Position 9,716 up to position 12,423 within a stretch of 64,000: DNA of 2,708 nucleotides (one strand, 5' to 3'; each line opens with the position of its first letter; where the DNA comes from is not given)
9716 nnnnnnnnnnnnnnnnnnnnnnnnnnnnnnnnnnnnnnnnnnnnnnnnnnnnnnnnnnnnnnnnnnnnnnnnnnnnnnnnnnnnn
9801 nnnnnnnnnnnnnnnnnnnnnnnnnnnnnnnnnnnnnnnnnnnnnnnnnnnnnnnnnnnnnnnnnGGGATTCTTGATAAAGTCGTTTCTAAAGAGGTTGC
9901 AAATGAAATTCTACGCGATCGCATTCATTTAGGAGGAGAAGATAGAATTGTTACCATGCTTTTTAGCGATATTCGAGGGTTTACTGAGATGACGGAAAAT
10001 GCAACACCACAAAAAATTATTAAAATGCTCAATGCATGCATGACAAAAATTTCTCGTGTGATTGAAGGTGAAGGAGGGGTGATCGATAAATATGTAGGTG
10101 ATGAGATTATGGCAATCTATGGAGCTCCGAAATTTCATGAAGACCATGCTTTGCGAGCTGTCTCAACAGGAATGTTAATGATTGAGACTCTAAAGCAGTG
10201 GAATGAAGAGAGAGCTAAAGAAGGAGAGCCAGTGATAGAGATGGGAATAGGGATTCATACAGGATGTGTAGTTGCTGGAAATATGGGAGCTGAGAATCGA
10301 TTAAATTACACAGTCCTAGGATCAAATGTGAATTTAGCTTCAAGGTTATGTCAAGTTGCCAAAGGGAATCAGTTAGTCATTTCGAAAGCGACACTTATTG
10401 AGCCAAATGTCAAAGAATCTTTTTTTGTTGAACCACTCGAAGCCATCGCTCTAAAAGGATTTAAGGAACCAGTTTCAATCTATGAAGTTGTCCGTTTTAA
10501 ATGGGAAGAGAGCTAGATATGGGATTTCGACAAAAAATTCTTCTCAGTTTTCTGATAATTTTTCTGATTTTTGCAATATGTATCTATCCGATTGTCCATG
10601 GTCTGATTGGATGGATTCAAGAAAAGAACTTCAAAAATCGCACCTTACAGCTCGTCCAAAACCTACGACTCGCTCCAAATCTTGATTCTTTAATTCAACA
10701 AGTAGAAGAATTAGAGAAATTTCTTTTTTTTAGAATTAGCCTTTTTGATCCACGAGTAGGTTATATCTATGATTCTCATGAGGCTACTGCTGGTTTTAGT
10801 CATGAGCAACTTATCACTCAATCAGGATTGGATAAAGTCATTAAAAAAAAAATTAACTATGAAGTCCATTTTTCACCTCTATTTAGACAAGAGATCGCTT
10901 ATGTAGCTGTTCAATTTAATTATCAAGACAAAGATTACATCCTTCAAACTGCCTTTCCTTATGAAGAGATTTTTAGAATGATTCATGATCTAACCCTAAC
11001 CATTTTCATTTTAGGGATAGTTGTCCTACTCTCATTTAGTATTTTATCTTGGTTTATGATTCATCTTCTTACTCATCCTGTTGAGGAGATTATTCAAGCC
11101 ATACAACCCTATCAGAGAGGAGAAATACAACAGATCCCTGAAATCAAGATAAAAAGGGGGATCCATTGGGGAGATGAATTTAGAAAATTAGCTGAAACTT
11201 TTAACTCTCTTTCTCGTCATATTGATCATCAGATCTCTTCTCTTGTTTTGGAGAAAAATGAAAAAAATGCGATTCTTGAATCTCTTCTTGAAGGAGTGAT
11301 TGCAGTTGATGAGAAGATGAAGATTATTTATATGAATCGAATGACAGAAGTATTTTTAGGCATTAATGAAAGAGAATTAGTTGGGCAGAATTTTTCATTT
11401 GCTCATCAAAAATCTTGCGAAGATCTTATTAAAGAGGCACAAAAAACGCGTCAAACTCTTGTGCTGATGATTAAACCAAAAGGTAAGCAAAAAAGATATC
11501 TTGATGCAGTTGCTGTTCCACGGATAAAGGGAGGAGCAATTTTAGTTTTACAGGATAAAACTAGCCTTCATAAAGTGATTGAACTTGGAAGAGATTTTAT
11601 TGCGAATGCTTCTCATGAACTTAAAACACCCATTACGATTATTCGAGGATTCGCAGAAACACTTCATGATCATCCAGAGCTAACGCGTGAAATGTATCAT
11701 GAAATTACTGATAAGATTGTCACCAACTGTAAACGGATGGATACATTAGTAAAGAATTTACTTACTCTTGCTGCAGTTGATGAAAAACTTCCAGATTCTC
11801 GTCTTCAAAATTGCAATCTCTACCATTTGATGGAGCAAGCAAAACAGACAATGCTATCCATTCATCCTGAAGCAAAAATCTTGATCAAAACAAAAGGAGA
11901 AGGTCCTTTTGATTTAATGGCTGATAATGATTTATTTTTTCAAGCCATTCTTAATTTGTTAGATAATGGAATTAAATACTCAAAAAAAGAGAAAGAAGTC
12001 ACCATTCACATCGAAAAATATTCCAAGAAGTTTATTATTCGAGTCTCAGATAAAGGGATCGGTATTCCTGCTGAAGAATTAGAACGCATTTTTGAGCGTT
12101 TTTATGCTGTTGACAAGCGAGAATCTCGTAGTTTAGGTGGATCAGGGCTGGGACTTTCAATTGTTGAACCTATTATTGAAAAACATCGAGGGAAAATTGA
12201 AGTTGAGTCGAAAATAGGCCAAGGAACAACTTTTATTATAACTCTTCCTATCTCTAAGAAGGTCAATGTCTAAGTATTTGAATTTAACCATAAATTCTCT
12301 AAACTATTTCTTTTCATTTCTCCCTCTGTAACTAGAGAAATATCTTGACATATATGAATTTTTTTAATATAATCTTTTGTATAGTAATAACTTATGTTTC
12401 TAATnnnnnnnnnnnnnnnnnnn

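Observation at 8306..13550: Signalling islet (receptor adenylate cyclase, orphan sensor kinase, Inc-like phosphatase) inserted between pepP and the T2SS operon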

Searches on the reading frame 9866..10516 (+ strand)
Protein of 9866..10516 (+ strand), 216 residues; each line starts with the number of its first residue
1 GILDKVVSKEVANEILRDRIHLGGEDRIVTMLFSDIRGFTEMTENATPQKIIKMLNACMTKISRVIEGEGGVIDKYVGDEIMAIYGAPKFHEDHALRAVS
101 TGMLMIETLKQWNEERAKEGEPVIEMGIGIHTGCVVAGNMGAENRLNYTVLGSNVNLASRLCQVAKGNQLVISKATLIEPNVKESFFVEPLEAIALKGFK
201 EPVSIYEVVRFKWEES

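Call 56: search_solved_structures(query=window:9866-10516:+, max_evalue=1e-10, show_alignments=5)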
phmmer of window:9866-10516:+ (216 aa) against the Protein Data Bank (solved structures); distinct sequences matched with E-value up to 1e-10: 47.
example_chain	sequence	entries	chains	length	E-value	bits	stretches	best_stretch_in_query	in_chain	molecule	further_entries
2w01_A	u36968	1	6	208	2.5e-39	138.2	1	21-209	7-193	ADENYLATE CYCLASE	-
6fht_A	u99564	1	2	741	3.7e-39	137.7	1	18-209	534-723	Bacteriophytochrome,Adenylate cyclase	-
3r5g_A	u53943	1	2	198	6.4e-33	117.3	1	27-210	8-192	CyaB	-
1wc0_A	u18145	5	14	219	7.4e-29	104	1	20-204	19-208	ADENYLATE CYCLASE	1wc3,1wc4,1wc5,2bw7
1wc1_A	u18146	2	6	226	2.5e-28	102.3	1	21-204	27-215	ADENYLATE CYCLASE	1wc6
8buz_A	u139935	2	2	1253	8.2e-22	81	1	28-177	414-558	Adenylate cyclase type 8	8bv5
8sl3_A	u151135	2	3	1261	4e-19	72.2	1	16-179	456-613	Adenylate cyclase type 5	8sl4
5x4t_A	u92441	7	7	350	1.9e-17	66.8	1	31-208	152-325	Photoactivated adenylyl cyclase | Family 3 adenylate cyclase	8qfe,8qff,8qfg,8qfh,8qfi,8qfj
9f1z_A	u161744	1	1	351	1.9e-17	66.8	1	31-208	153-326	Family 3 adenylate cyclase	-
5x4u_A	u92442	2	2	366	2.1e-17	66.6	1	31-208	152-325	Photoactivated adenylyl cyclase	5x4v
4yus_A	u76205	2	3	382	2.4e-17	66.4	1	31-208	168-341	Family 3 adenylate cyclase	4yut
9f1w_A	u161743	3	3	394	2.6e-17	66.3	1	31-208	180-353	Family 3 adenylate cyclase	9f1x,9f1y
5oyh_A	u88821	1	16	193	3.3e-17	66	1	27-208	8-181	Nucleotide cyclase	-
7pd4_A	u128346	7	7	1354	5.5e-17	65.2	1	29-177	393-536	Adenylate cyclase 9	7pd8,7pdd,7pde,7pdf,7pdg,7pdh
9u3p_A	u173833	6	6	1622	5.7e-17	65.2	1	29-177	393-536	Adenylate cyclase type 9,Protein M2-1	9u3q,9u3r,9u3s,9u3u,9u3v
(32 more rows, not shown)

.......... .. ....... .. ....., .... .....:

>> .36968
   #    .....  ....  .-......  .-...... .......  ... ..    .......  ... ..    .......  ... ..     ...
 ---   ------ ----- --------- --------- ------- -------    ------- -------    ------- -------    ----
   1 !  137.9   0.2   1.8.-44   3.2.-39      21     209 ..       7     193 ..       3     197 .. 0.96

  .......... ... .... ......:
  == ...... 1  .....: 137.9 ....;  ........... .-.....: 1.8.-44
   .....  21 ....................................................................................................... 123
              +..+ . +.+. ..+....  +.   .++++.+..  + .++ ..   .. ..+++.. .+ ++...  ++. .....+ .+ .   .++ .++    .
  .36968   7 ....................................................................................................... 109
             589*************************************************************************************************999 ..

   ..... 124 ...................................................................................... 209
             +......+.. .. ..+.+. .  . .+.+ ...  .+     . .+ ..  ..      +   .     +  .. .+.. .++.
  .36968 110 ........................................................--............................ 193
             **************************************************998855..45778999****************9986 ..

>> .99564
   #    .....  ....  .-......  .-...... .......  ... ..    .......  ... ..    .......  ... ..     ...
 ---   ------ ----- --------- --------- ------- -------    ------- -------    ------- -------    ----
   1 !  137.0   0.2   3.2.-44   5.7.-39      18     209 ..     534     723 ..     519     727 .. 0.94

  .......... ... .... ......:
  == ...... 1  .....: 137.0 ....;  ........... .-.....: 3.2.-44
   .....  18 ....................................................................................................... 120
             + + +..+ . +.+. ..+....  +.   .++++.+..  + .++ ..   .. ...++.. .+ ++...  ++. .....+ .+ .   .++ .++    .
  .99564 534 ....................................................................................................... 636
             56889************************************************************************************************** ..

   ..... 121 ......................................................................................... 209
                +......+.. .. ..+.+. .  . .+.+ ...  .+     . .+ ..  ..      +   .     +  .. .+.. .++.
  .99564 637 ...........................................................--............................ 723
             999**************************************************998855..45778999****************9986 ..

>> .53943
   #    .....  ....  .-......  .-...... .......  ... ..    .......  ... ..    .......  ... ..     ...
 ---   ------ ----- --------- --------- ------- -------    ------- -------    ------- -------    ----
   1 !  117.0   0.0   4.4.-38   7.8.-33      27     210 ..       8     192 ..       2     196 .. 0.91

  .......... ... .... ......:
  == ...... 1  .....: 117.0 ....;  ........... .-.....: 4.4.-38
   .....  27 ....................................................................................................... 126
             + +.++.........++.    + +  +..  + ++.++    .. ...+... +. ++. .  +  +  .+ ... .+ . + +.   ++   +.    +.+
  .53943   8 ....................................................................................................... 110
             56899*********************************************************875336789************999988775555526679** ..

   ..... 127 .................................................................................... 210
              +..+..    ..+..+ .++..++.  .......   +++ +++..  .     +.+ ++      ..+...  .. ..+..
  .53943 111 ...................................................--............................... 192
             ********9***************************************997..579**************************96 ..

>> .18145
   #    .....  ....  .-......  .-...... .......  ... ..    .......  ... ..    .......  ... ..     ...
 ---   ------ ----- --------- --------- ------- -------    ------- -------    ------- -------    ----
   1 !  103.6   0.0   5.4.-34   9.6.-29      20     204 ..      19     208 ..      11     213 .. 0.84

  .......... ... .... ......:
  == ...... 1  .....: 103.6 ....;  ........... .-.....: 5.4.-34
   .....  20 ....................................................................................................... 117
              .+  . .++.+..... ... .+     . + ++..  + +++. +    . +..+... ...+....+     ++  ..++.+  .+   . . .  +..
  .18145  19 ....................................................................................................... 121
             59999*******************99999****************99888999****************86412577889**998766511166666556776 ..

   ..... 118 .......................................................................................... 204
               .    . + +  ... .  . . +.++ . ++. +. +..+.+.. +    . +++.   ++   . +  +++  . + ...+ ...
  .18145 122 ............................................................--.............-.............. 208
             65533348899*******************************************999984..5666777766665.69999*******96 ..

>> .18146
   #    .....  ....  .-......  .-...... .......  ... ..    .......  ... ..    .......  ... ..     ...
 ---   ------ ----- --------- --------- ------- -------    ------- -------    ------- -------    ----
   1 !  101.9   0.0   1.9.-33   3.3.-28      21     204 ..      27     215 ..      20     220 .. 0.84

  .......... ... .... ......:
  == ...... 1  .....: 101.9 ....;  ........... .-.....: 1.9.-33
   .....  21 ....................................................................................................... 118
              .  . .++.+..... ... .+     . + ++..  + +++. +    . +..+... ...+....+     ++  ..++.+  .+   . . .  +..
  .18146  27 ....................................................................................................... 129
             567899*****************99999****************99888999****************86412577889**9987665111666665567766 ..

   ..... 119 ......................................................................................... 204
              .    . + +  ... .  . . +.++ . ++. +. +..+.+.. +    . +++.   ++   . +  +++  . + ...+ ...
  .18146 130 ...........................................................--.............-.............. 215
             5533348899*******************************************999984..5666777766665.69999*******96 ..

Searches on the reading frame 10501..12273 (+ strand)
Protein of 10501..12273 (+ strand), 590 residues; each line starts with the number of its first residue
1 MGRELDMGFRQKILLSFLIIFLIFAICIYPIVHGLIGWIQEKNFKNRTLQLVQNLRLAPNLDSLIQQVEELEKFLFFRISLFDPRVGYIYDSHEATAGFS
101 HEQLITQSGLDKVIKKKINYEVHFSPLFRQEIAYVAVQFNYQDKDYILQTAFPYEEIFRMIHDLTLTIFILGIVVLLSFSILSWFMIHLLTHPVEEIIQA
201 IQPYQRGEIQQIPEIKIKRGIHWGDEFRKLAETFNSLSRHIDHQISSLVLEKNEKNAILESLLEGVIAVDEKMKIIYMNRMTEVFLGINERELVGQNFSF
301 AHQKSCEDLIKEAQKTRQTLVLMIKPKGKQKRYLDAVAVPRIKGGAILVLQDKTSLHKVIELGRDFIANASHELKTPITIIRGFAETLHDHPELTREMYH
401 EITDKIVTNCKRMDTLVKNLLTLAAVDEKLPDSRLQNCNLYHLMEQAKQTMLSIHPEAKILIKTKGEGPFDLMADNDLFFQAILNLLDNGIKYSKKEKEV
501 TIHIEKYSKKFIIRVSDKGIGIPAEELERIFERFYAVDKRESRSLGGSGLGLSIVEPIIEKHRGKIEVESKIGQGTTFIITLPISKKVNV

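Call 3: search_protein_families(library=pfam, proteins=[window:10501-12273:+], max_evalue=0.01)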
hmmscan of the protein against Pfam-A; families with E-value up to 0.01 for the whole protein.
window:10501-12273:+ (590 aa): 7 families
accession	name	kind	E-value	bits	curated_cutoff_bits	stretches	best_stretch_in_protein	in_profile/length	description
PF02518.31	HATPase_c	-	1.8e-30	106.1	26.4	1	475-584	2-109/111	Histidine kinase-, DNA gyrase B-, and HSP90-like ATPase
PF00512.31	HisKA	-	5.7e-17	62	26.9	1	364-427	3-64/66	His Kinase A (phospho-acceptor) domain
PF00989.32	PAS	-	1.1e-08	35.5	22.6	1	255-352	3-112/113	PAS fold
PF13589.12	HATPase_c_3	-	3.3e-06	27.6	25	1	479-553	3-78/137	Histidine kinase-, DNA gyrase B-, and HSP90-like ATPase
PF14501.12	HATPase_c_5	-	2.1e-05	24.8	22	1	481-571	8-91/102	GHKL domain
PF13426.13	PAS_9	-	0.0005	20.8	27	1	265-330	3-74/103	PAS domain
PF13188.13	PAS_8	-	0.0017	18.6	21.8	1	257-297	5-46/65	PAS domain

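Call 4: search_protein_families(library=ncbifam, proteins=[window:10501-12273:+], max_evalue=0.01)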
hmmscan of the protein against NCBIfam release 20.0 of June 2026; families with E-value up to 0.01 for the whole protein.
window:10501-12273:+ (590 aa): 89 families (the best 25 are shown)
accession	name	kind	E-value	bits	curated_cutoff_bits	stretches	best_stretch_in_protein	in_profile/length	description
NF046044.1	PnpS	equivalog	4.7e-91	305.7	400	1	223-583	25-390/390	two-component system histidine kinase PnpS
NF033092.0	HK_WalK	equivalog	1.7e-79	268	725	1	146-584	157-594/594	cell wall metabolism sensor histidine kinase WalK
TIGR02966.1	phoR_proteo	equivalog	4.4e-78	262.6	334.2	1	255-581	8-332/333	phosphate regulon sensor histidine kinase PhoR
NF047874.1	MASE3_PAS_HK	subfamily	2.5e-54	185.2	560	2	361-587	396-627/655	MASE3 domain-containing sensor histidine kinase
NF041735.1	hist_kin_RppB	equivalog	2.8e-52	178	400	1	365-583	218-438/438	two-component system sensor histidine kinase RppB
NF008468.0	PRK11360.1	equivalog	3e-50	171.2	646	1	171-587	202-611/616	two-component system sensor histidine kinase AtoS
NF008235.0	PRK11006.1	equivalog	4.1e-50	170.9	390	1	260-584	105-423/431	phosphate regulon sensor histidine kinase PhoR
NF053855.1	HisKinPhoRBctds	equivalog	1.3e-49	169.2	500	1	8-582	2-581/583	two-component system sensor histidine kinase PhoR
NF033093.1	HK_VicK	exception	1.3e-49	169.1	680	1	168-587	18-438/448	cell wall metabolism sensor histidine kinase VicK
TIGR01386.1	cztS_silS_copS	subfamily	1.3e-46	159.6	292.55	1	365-583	243-457/457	heavy metal sensor histidine kinase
NF045911.1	TCSHisKinNblS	equivalog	2e-46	158.5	1000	1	160-584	178-620/621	two-component system sensor histidine kinase NblS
NF008312.0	PRK11100.1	equivalog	3.9e-45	154.6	356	1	365-584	258-474/477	two-component system sensor histidine kinase CreC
NF040691.1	MtrAB_MtrB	equivalog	1.6e-43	149.5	450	2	355-586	263-494/507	MtrAB system histidine kinase MtrB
NF012163.2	BaeS_SmeS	equivalog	8.8e-43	146.9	500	1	355-582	232-456/457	sensor histidine kinase efflux regulator BaeS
NF007007.0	PRK09470.1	equivalog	8.4e-40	137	486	2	354-587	236-462/463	envelope stress sensor histidine kinase CpxA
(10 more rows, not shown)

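Call 24: find_homologous_proteins(query=window:10519-12273:+)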
Query window:10519-12273:+ (584 aa): 2449 proteins with E <= 0.001 among 8000 candidates; the best 120 are listed.
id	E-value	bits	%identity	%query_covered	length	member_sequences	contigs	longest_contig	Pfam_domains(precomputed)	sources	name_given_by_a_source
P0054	0.0e+0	1290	100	100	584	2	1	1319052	PF02518.32,PF00512.32,PF00989.32,PF13589.13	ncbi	ncbi:MAG: ATP-binding protein [Chlamydiales bacterium]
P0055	1.0e-271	921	71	99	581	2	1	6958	PF08448.17,PF02518.32,PF00512.32,PF00989.32,PF13589.13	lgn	-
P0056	2.6e-260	883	70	96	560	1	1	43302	PF08448.17,PF02518.32,PF00512.32,PF00989.32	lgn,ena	-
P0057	9.6e-257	871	70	95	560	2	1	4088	PF02518.32,PF00512.32,PF00989.32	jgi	-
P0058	2.5e-256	870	67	99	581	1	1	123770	PF08448.17,PF02518.32,PF00512.32,PF00989.32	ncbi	-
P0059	2.5e-256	870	69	99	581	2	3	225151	PF02518.32,PF00512.32,PF00989.32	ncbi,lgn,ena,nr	ncbi:MAG: Adaptive-response sensory-kinase SasA [Chlamydiales bacterium]|nr:Adaptive-response sensor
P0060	6.0e-256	869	67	99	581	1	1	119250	PF08448.17,PF02518.32,PF00512.32,PF00989.32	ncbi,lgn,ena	-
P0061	2.1e-241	821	65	99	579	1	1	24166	PF02518.32,PF00512.32,PF00989.32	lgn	-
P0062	1.1e-240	818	67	96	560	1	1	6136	PF02518.32,PF00512.32,PF00989.32,PF13589.13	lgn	-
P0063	1.3e-238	811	63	99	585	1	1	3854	PF13188.14,PF08448.17,PF02518.32,PF00512.32,PF00989.32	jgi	jgi:two-component system, OmpR family, phosphate regulon sensor histidine kinase PhoR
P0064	3.5e-238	810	64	99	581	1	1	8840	PF02518.32,PF00512.32,PF00989.32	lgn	-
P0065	4.4e-237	806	64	99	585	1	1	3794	PF08448.17,PF02518.32,PF00512.32,PF00989.32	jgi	jgi:two-component system, OmpR family, phosphate regulon sensor histidine kinase PhoR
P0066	1.9e-236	804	64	99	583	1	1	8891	PF02518.32,PF00512.32,PF00989.32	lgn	-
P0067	1.9e-235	801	63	99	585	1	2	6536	PF08448.17,PF02518.32,PF00512.32,PF00989.32,PF13589.13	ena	-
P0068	1.2e-233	795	63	99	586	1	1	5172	PF08448.17,PF02518.32,PF00512.32,PF00989.32,PF13589.13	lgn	-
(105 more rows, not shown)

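Call 57: search_solved_structures(query=window:10519-12273:+, max_evalue=1e-20, show_alignments=0)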
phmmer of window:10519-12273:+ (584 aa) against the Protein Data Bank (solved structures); distinct sequences matched with E-value up to 1e-20: 16.
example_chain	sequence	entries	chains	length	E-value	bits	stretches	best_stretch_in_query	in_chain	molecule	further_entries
4i5s_A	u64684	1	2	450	6.5e-41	143.8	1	217-579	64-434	Putative histidine kinase CovS; VicK-like protein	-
4jas_A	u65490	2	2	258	2.1e-37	132.3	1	350-578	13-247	Histidine kinase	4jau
3dge_A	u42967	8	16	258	1e-36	130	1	350-578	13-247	Sensor protein | Histidine kinase | Sensor histidine kinase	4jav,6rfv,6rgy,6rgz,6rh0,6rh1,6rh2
5uht_A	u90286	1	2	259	1e-36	130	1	350-578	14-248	Sensor histidine kinase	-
2c2a_A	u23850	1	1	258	1e-36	130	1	350-578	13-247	SENSOR HISTIDINE KINASE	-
6azr_A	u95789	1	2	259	4.9e-36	127.7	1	350-578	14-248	Sensor histidine kinase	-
6rh7_A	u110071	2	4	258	2.4e-35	125.5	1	350-578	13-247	Sensor histidine kinase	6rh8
6paj_A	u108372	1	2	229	2.1e-33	119.1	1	355-577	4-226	Sensor protein SrrB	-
4u7n_A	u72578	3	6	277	1.2e-31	113.3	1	344-578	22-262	Histidine protein kinase sensor protein | Histidine kinase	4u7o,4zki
5c93_A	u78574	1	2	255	2.3e-31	112.3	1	347-578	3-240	Histidine kinase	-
3sl2_A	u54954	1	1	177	3.4e-23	85.3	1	467-580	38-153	Sensor histidine kinase yycG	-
4biu_A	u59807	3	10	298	3.1e-22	82.2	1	338-581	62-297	SENSOR PROTEIN CPXA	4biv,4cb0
4biw_A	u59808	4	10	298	3.2e-22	82.1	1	344-581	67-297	SENSOR PROTEIN CPXA | Sensor histidine kinase CpxA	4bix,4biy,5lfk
8u4x_A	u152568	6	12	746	3.6e-21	78.7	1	356-579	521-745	histidine kinase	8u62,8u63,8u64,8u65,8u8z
4biz_A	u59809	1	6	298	4e-21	78.5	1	339-581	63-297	SENSOR PROTEIN CPXA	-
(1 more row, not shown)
